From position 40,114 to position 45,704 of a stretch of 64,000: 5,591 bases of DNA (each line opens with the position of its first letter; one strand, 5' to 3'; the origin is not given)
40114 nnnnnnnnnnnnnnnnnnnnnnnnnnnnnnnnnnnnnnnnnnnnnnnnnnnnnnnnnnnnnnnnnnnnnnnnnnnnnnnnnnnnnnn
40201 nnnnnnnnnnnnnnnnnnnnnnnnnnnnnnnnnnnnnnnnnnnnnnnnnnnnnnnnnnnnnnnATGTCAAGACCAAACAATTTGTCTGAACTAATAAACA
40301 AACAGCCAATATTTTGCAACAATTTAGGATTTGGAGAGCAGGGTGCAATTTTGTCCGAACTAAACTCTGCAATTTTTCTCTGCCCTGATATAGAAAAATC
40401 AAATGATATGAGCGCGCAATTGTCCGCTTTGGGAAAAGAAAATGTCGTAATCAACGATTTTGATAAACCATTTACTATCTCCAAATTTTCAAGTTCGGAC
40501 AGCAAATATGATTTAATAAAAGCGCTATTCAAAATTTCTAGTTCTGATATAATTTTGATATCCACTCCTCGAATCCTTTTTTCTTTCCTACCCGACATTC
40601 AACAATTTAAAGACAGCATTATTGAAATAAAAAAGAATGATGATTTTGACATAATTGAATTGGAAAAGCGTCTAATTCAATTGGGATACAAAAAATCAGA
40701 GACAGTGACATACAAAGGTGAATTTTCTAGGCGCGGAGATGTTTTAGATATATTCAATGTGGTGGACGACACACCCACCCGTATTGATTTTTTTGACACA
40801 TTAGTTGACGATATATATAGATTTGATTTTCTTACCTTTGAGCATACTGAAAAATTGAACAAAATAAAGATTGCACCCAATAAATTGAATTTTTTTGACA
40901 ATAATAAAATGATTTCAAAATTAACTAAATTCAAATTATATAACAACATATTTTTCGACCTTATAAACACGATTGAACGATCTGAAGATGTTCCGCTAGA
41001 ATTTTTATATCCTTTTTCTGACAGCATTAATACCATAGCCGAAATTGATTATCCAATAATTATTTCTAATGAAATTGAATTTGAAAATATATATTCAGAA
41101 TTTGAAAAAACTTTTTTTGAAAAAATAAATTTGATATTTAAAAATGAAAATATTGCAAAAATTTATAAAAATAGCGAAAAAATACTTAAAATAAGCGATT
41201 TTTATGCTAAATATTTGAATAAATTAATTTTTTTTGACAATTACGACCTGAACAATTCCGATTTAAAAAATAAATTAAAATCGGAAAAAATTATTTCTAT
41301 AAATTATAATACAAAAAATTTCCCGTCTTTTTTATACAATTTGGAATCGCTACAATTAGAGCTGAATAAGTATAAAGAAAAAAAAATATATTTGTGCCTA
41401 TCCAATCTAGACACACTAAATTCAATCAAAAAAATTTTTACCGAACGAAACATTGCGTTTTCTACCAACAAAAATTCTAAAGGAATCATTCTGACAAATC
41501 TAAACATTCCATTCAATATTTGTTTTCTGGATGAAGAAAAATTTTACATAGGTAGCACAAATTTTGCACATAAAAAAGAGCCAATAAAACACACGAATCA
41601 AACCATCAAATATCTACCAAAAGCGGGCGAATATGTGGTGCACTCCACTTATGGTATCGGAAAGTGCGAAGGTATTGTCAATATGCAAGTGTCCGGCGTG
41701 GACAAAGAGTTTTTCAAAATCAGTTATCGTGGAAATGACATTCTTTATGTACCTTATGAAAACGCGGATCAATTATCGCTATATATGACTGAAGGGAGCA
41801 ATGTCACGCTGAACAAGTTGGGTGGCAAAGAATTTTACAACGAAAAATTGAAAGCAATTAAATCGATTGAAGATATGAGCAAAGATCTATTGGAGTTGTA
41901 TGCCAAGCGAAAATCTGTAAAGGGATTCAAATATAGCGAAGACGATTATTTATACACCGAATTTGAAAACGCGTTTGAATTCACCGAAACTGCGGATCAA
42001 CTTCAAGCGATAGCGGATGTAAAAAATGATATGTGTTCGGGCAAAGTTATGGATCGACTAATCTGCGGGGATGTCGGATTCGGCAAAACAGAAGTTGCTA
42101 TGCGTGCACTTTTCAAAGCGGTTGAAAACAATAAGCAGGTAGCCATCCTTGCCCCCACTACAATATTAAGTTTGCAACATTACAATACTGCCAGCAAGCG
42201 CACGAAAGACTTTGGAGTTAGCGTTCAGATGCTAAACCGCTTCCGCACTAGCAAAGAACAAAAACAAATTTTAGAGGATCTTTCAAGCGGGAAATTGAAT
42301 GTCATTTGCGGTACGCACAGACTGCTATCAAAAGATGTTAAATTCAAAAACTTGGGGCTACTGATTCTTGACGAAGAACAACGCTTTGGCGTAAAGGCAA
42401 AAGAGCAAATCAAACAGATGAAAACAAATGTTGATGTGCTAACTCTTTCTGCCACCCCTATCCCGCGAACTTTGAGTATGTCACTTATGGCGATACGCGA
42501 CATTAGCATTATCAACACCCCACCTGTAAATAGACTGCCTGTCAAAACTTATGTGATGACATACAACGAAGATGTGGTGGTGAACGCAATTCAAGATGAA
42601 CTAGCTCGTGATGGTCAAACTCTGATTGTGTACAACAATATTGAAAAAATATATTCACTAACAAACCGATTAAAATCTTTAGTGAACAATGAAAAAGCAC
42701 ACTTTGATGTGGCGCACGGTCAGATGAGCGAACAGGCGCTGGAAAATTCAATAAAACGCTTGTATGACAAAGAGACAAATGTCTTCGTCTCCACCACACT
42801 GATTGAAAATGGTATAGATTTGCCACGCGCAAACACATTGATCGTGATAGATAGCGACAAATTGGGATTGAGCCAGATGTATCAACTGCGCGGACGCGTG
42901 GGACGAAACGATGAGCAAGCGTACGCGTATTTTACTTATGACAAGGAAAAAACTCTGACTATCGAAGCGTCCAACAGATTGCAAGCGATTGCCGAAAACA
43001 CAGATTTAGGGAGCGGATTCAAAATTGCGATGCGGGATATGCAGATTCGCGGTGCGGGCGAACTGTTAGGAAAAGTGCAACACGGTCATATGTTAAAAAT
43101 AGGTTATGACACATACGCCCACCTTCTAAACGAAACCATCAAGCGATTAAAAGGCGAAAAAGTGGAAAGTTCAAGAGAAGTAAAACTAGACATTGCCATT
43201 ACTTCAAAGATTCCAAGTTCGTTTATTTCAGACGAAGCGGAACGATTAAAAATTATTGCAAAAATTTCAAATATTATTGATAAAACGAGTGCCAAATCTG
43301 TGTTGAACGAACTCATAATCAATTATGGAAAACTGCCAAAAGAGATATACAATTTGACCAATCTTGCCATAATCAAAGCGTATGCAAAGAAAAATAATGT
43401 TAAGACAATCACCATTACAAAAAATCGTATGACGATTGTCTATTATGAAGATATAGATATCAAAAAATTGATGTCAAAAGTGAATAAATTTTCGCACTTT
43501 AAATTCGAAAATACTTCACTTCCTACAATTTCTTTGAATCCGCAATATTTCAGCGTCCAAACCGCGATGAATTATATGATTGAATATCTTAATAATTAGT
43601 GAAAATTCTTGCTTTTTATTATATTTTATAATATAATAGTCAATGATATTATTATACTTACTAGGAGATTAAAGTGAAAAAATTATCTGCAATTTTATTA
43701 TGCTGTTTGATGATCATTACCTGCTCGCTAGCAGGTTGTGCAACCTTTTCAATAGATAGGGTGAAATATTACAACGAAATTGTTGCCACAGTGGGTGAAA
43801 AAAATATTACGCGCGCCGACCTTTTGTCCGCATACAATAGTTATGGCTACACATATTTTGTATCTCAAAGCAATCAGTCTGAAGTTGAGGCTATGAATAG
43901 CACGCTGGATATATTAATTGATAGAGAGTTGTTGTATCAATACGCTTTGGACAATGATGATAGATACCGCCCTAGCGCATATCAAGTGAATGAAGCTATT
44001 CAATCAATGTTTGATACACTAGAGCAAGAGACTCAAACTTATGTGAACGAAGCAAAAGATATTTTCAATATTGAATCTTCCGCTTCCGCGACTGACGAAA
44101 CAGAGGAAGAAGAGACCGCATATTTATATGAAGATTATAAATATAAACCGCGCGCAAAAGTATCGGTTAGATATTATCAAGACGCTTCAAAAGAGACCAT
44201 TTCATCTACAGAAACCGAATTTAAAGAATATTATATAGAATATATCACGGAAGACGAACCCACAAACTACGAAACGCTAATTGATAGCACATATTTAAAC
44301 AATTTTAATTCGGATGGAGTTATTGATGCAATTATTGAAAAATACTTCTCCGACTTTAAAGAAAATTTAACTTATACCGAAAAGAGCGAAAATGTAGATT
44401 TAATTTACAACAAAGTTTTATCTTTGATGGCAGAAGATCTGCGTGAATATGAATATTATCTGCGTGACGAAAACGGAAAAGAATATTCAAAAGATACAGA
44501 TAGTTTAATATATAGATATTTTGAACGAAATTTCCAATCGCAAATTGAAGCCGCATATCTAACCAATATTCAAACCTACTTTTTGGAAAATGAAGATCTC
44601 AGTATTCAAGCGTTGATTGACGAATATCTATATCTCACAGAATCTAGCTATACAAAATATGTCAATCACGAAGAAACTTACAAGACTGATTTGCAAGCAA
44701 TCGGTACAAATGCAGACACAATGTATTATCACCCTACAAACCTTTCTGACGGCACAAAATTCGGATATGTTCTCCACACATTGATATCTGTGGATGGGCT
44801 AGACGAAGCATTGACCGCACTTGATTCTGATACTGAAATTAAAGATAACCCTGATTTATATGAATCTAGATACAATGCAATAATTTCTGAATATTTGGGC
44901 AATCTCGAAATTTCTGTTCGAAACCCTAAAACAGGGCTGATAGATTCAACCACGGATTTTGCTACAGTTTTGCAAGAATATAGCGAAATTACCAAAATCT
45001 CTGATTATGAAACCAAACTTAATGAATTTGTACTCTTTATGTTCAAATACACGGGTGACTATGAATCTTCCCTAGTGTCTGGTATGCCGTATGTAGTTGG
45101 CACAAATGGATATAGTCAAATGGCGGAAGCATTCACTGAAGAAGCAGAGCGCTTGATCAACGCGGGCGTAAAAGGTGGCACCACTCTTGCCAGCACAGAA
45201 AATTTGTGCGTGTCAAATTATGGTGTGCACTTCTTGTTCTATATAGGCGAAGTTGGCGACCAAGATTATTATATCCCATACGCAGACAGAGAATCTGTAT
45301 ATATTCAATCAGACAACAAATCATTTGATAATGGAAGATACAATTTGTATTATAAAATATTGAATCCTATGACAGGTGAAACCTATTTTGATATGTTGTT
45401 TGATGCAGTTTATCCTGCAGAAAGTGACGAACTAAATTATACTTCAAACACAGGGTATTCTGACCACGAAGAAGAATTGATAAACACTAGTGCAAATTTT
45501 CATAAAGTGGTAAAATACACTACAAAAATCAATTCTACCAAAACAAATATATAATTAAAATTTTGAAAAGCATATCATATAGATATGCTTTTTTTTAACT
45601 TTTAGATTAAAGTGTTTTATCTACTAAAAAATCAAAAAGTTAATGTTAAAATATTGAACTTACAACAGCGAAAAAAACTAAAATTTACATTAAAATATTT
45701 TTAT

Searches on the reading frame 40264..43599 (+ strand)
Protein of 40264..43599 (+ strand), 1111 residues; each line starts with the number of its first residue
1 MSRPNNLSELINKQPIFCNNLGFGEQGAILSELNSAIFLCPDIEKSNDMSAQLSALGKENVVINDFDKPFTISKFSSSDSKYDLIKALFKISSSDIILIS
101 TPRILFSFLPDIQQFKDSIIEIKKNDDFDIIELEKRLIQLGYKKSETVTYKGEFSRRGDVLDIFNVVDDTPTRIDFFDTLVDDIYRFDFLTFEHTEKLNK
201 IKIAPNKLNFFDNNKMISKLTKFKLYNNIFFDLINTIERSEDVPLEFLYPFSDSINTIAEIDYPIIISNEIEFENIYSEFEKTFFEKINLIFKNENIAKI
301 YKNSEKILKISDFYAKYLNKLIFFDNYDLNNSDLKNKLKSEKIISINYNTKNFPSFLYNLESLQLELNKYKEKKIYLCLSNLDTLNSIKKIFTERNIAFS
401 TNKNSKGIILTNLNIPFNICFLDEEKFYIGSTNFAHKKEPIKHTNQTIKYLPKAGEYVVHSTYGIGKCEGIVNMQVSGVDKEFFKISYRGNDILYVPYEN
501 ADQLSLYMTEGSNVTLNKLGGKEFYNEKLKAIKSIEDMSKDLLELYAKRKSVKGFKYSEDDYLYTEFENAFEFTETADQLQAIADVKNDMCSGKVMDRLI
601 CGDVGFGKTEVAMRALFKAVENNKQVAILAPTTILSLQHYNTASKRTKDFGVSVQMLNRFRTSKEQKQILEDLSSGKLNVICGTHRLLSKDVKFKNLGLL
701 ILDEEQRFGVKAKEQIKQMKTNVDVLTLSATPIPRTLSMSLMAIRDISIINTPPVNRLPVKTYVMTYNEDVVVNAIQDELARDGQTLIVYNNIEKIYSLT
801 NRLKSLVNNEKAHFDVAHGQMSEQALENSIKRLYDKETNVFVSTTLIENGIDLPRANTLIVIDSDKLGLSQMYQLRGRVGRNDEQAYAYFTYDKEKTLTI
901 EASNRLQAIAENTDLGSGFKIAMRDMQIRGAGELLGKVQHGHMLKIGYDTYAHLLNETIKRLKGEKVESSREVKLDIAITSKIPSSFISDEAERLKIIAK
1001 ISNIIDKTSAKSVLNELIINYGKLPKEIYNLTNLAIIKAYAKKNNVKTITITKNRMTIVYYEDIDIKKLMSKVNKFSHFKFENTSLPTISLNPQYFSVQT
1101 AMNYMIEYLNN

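Call 56: search_protein_families(library=pfam, proteins=[window:40264-43599:+], max_evalue=0.0001)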
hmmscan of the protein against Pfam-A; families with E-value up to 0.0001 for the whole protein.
window:40264-43599:+ (1111 aa): 6 families
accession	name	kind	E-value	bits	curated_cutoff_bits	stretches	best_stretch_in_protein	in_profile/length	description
PF00270.35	DEAD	-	2e-27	96.4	26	1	576-737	1-164/167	DEAD/DEAH box helicase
PF17757.6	UvrB_inter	-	4.3e-21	75.3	22.9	1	120-207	1-89/91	UvrB interaction domain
PF00271.37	Helicase_C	-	2.1e-20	73.5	23.5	1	774-882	4-109/110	Helicase conserved C-terminal domain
PF02559.22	CarD_TRCF_RID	-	7.6e-16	58.4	23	1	453-508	2-57/57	CarD-like/TRCF RID domain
PF03461.20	TRCF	-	9.2e-15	55.2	25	1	979-1065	3-89/95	TRCF domain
PF22590.2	Cas3-like_C_2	-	8.3e-06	26.5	27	1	784-883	3-105/106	CRISPR-associated nuclease/helicase Cas3, C-terminal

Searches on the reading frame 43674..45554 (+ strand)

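Call 56: search_protein_families(library=pfam, proteins=[window:43674-45554:+], max_evalue=0.0001)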
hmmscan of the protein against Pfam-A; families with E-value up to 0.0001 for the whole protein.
window:43674-45554:+ (626 aa): 1 family
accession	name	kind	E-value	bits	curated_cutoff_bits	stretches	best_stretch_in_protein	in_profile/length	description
PF13624.11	SurA_N_3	-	1.5e-05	25.3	27.2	1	6-112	12-120/162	SurA-like N-terminal domain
